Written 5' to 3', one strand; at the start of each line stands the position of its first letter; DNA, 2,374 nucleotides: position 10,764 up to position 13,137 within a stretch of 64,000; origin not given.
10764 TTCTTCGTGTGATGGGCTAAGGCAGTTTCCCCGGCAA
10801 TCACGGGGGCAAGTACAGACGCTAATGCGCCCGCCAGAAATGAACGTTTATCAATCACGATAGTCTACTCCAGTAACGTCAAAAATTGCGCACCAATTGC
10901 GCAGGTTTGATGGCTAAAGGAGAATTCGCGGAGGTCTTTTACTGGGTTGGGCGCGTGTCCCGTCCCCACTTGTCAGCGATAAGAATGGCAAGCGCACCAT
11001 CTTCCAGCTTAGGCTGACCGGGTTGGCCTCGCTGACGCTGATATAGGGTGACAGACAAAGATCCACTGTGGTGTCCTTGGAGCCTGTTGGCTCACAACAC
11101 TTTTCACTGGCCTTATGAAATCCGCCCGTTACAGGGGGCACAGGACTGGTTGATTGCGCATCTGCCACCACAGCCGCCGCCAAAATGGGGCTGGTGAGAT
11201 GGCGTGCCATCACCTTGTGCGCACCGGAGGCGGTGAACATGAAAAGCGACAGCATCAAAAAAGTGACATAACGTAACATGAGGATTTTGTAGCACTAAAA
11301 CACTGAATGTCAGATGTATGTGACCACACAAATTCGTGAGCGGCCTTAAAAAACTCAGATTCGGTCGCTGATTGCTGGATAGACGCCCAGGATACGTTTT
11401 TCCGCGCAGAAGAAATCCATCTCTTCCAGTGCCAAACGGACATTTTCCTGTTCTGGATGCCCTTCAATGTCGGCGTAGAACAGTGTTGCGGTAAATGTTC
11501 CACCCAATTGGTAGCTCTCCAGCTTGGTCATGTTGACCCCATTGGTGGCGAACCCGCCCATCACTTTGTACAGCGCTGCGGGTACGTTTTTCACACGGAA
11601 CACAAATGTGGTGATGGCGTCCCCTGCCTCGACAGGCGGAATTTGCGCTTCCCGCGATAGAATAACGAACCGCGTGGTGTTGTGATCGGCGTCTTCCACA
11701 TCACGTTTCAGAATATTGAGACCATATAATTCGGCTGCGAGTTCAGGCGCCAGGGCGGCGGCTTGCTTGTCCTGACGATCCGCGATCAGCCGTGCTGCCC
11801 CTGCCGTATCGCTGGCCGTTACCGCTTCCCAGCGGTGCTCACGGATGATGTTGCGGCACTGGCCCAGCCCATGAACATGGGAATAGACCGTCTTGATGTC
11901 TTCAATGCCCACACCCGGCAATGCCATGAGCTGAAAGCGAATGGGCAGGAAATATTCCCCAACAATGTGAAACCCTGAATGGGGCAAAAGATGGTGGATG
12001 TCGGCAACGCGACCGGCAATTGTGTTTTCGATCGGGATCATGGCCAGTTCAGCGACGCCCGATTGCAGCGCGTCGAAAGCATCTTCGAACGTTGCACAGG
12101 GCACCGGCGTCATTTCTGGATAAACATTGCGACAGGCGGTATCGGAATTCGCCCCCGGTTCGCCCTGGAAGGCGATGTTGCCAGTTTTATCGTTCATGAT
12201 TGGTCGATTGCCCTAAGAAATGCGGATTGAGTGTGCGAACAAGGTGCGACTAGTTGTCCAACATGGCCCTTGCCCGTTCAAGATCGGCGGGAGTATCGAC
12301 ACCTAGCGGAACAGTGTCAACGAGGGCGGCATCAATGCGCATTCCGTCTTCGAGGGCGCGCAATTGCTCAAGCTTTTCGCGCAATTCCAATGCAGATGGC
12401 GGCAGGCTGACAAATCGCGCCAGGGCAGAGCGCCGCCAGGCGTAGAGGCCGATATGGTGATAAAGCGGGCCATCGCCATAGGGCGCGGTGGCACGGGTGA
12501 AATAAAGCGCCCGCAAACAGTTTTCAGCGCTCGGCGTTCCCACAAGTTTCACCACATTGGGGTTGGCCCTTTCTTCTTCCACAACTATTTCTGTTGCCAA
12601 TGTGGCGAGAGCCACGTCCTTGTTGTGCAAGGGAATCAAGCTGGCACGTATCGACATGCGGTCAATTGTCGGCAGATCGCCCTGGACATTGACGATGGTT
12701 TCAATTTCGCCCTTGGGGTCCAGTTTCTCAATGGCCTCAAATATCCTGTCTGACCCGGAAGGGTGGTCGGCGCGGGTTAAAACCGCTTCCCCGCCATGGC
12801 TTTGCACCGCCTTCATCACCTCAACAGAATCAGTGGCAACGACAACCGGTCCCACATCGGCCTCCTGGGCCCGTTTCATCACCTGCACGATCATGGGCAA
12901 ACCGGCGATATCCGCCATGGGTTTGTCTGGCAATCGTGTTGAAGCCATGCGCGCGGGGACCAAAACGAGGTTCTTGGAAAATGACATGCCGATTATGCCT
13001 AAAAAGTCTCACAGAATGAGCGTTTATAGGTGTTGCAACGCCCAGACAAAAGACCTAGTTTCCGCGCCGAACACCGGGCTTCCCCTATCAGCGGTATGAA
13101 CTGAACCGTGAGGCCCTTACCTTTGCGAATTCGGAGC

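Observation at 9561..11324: Candidate metal- or export-sensing translational leader (CutF/CruR-like) controlling two L,D-transpeptidases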

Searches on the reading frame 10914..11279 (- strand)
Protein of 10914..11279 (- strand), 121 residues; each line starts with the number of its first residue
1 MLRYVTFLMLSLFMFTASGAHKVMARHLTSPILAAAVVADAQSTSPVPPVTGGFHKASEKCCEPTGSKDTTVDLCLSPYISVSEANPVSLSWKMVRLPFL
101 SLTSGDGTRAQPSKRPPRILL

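Call 3: search_protein_families(library=pfam, proteins=[window:10914-11279:-], max_evalue=1)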
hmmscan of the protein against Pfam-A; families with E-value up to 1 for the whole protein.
window:10914-11279:- (121 aa): 0 families

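Call 4: search_protein_families(library=ncbifam, proteins=[window:10914-11279:-], max_evalue=1)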
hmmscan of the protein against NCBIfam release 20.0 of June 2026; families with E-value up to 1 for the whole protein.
window:10914-11279:- (121 aa): 0 families

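Call 5: find_homologous_proteins(query=window:10914-11279:-, max_evalue=0.01)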
Query window:10914-11279:-: 9 candidates shared short words with the query, none scored E <= 0.01.

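Call 27: search_protein_families(library=pfam, alignment_id=A1, max_evalue=10)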
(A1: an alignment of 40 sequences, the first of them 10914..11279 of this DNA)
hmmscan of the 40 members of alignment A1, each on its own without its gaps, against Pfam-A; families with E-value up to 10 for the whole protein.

A. member 1, window:10914-11279:- (121 aa): 0 families

B. families by the number of members that match (of 40 scanned): 10 families
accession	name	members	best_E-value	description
PF14653.11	IGFL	5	0.00057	Insulin growth factor-like family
PF08107.16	Antimicrobial12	1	0.014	Pleurocidin family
PF05473.18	UL45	1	0.057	UL45 protein, carbohydrate-binding C-type lectin-like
PF05054.17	AcMNPV_Ac109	1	0.074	Autographa californica nuclear polyhedrosis virus (AcMNPV) protein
PF20627.2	TBX2-3_RD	1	0.12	T-box transcription factor 2/3, repressor domain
PF06073.17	DUF934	1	0.24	Bacterial protein of unknown function (DUF934)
PF00303.24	Thymidylat_synt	1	0.33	Thymidylate synthase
PF06451.17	Moricin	1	0.37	Moricin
PF08194.17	DIM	1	1.1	DIM protein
PF16982.10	Flp1_like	1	1.1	Putative Flagellin, Flp1-like, domain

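Call 28: find_homologous_proteins(query=A1, max_evalue=0.001)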
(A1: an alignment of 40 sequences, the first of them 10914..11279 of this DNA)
Query A1 (40 sequences) (121 aa, profile of the alignment): 7 proteins with E <= 0.001 among 2420 candidates.
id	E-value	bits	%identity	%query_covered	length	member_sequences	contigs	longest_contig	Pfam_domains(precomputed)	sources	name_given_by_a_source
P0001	1.6e-19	88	38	11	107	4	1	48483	-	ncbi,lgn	-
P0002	1.3e-14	72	-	-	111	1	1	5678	-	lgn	-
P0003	3.8e-13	68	-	-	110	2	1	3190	-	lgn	-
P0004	2.0e-11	62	37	16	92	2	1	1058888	-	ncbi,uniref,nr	ncbi:hypothetical protein [Nitratireductor sp. XY-223]|uniref:hypothetical protein n=1 Tax=Nitratire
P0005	2.4e-6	46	-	-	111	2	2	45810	-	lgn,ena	-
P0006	2.9e-6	46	33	10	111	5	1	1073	-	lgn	-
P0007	1.4e-4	40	-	-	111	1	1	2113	-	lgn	-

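Call 65: search_protein_representatives(alignment_id=A3)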
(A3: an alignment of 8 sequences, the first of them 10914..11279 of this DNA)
Query: 8 sequences, 104 profile positions. Proteins with E-value up to 0.001 (for the whole library): 28; up to 1e-10: 4; up to 1e-30: 1. The best 28 are listed.
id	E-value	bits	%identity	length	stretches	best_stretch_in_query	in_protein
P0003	1.4e-31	125.3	-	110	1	1-103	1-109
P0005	9.4e-24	100.2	-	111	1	1-104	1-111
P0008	1.7e-19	86.4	-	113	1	1-104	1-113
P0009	1.4e-17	80.3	-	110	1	4-104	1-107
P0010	1.3e-09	54.7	-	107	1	4-104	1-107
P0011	1.6e-09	54.4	-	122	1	4-104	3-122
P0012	2.4e-09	53.9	-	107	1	4-104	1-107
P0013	1.0e-08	51.9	-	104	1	8-104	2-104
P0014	1.8e-07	47.8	-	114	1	4-104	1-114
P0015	3.4e-07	47.0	-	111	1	5-83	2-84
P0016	4.2e-07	46.7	-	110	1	4-103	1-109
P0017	1.2e-06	45.2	-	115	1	4-104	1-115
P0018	1.8e-06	44.6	-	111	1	1-104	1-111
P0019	7.0e-06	42.7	-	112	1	5-104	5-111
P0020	1.1e-05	42.1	-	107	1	4-104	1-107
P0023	9.0e-05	39.2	-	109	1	5-104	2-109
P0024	1.1e-04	38.9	-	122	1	4-103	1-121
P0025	2.2e-04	37.9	-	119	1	5-104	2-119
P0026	3.7e-04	37.2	-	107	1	4-104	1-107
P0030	7.3e-04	36.3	-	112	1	5-104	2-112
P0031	7.3e-04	36.3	-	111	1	8-104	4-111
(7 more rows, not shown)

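Call 74: predict_structure(alignment_id=A3)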
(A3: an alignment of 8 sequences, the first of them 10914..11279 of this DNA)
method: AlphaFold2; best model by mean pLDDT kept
length: 121 residues; sequences in the alignment: 8
mean_pLDDT: 56.2   pTM: 0.20
mean pLDDT of the five models: 56.2, 51.1, 50.6, 47.9, 46.7
residues with pLDDT >= 90: 9; 70-90: 9; 50-70: 57; < 50: 46
segments of 3 or more residues with pLDDT < 50: 33-42, 44-47, 52-55, 70-75, 77-83, 86-88
pLDDT, mean of each block of 10 residues (from residue 1): 90 79 51 47 48 49 50 47 49 53 52 60 60
secondary structure, 60 per line:
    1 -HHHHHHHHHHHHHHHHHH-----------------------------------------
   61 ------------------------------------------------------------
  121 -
elements in order: H2-19

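Call 78: find_related_loci(query=A4, collection=metagenome_contigs, flank=2500)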
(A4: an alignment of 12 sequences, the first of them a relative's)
Query A4 (107 aa) in metagenome_contigs; peptide patterns used: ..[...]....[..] (x = any residue, [..] = any of these).
84 stretches matched a pattern; 1 encode a relative of the query (tblastn E <= 1e-3); 1 distinct loci.
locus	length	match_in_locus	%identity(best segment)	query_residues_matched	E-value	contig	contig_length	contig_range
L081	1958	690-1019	39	1-107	5e-17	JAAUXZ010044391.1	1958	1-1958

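Call 80: find_encoding_contigs(protein=P0003, flank=3000, max_places=4)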
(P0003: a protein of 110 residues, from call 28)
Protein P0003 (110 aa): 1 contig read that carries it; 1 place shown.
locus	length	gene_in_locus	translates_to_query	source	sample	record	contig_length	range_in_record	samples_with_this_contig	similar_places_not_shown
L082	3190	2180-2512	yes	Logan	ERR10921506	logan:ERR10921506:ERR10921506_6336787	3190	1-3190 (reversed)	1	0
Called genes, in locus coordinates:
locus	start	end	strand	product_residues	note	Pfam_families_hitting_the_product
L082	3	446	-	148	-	?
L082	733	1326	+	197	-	PF02525:Flavodoxin_2, PF03358:FMN_red (weak)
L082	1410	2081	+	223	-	PF01914:MarC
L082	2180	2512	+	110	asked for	-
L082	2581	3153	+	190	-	PF03734:YkuD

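Call 81: find_encoding_contigs(protein=P0002, flank=3000, max_places=4)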
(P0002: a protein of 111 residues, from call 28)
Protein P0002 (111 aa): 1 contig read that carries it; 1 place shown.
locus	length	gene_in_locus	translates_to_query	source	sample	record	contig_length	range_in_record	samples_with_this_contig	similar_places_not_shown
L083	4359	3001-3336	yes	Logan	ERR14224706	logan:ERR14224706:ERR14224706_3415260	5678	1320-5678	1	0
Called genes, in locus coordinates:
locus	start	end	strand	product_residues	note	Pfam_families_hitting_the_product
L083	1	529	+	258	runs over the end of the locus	PF00497:SBP_bac_3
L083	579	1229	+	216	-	PF02798:GST_N, PF13417:GST_N_3, PF13409:GST_N_2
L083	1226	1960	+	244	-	PF02633:Creatininase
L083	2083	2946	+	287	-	PF10067:DUF2306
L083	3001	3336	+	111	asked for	-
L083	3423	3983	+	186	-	PF03734:YkuD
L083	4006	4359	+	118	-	?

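Call 92: search_protein_families(library=ncbifam, alignment_id=A1, max_evalue=1)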
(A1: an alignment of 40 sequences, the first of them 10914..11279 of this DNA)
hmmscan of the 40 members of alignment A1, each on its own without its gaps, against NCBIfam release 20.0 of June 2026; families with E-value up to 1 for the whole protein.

A. member 1, window:10914-11279:- (121 aa): 0 families

B. families by the number of members that match (of 40 scanned): 8 families
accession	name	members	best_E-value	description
NF033807.0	CopL_fam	8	0.009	CopL family metal-binding regulatory protein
NF058669.1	SCO2207_fam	1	0.021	SCO2207 family protein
NF046096.1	ABUW_2363_fam_LP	1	0.035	ABUW_2363 family tetratricopeptide repeat lipoprotein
NF040891.1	colicin_tol_CbrC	1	0.043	PF03691 family colicin E2 tolerance protein CbrC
NF002018.0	PRK00823.1-3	1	0.08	4a-hydroxytetrahydrobiopterin dehydratase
NF011959.0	PRK15430.1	1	0.091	EamA family transporter RarD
NF000448.2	blaACI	1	0.19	ACI family class A beta-lactamase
NF041111.1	effector_HPE1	1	0.2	HPE1 family effector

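Call 93: search_protein_families(library=ncbifam, proteins=[P0010, P0017, P0023, P0024, P0025, P0026, P0030, P0031, P0016, P0014], max_evalue=1)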
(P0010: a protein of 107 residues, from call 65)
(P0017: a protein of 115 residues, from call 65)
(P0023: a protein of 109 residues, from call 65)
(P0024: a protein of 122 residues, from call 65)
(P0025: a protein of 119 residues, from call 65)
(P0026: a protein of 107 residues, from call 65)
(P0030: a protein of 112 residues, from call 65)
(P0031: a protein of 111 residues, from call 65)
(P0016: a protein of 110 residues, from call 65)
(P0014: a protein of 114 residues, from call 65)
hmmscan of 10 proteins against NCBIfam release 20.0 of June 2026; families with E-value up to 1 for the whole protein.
P0010 (107 aa): 1 family
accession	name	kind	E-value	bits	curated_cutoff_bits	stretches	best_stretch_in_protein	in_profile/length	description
NF042937.1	leader_Ms4533A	equivalog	0.017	15.4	31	1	37-50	17-30/30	Ms4533A family Cys-rich leader peptide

P0017 (115 aa): 0 families

P0023 (109 aa): 1 family
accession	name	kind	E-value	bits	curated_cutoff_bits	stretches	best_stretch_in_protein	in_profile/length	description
NF033807.0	CopL_fam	subfamily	0.4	11.3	40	0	1-75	2-89/129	CopL family metal-binding regulatory protein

P0024 (122 aa): 0 families

P0025 (119 aa): 1 family
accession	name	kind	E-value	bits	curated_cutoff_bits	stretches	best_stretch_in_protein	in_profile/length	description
NF033807.0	CopL_fam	subfamily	0.0007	20.2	40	1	1-118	2-128/129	CopL family metal-binding regulatory protein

P0026 (107 aa): 0 families

P0030 (112 aa): 2 families
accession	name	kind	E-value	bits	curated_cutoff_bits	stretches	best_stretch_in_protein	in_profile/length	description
TIGR03558.1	oxido_grp_1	subfamily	0.093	11.9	166.95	1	18-75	165-222/325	MsnO8 family LLM class oxidoreductase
NF007651.0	PRK10318.3-3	equivalog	0.097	12.9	252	1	1-41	2-42/122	hypothetical protein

P0031 (111 aa): 1 family
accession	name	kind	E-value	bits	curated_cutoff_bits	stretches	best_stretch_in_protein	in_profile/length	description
NF033807.0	CopL_fam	subfamily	0.016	15.8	40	1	1-64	2-76/129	CopL family metal-binding regulatory protein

P0016 (110 aa): 1 family
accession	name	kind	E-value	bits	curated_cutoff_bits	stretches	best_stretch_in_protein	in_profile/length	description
NF033807.0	CopL_fam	subfamily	0.054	14.1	40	0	1-61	2-58/129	CopL family metal-binding regulatory protein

P0014 (114 aa): 2 families
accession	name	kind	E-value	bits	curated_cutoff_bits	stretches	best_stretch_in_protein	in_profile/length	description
NF033807.0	CopL_fam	subfamily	0.024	15.2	40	1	1-89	2-99/129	CopL family metal-binding regulatory protein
NF033875.1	Agg_substance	equivalog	0.16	9.6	1500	1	6-65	24-81/1306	LPXTG-anchored aggregation substance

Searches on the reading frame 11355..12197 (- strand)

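Call 3: search_protein_families(library=pfam, proteins=[window:11355-12197:-], max_evalue=1)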
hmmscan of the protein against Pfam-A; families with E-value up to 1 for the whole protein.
window:11355-12197:- (280 aa): 1 family
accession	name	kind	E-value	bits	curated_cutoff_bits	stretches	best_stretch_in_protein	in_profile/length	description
PF00800.23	PDT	-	8.1e-60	202.1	25.2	1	8-184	1-180/181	Prephenate dehydratase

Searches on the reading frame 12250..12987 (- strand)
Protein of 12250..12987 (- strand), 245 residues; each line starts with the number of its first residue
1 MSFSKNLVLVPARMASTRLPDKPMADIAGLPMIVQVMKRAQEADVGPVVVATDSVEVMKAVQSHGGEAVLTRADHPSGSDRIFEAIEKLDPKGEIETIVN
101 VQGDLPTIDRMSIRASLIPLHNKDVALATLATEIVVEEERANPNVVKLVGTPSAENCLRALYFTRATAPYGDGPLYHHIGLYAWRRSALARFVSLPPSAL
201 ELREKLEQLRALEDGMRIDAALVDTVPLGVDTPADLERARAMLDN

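Call 3: search_protein_families(library=pfam, proteins=[window:12250-12987:-], max_evalue=1)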
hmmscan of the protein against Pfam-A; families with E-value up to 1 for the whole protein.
window:12250-12987:- (245 aa): 2 families
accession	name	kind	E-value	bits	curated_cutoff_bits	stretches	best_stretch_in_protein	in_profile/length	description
PF02348.25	CTP_transf_3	-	8e-44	150.5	22.6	1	8-218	2-217/217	Cytidylyltransferase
PF12804.13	NTP_transf_3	-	4e-07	30.8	27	1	13-128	11-121/160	MobA-like NTP transferase domain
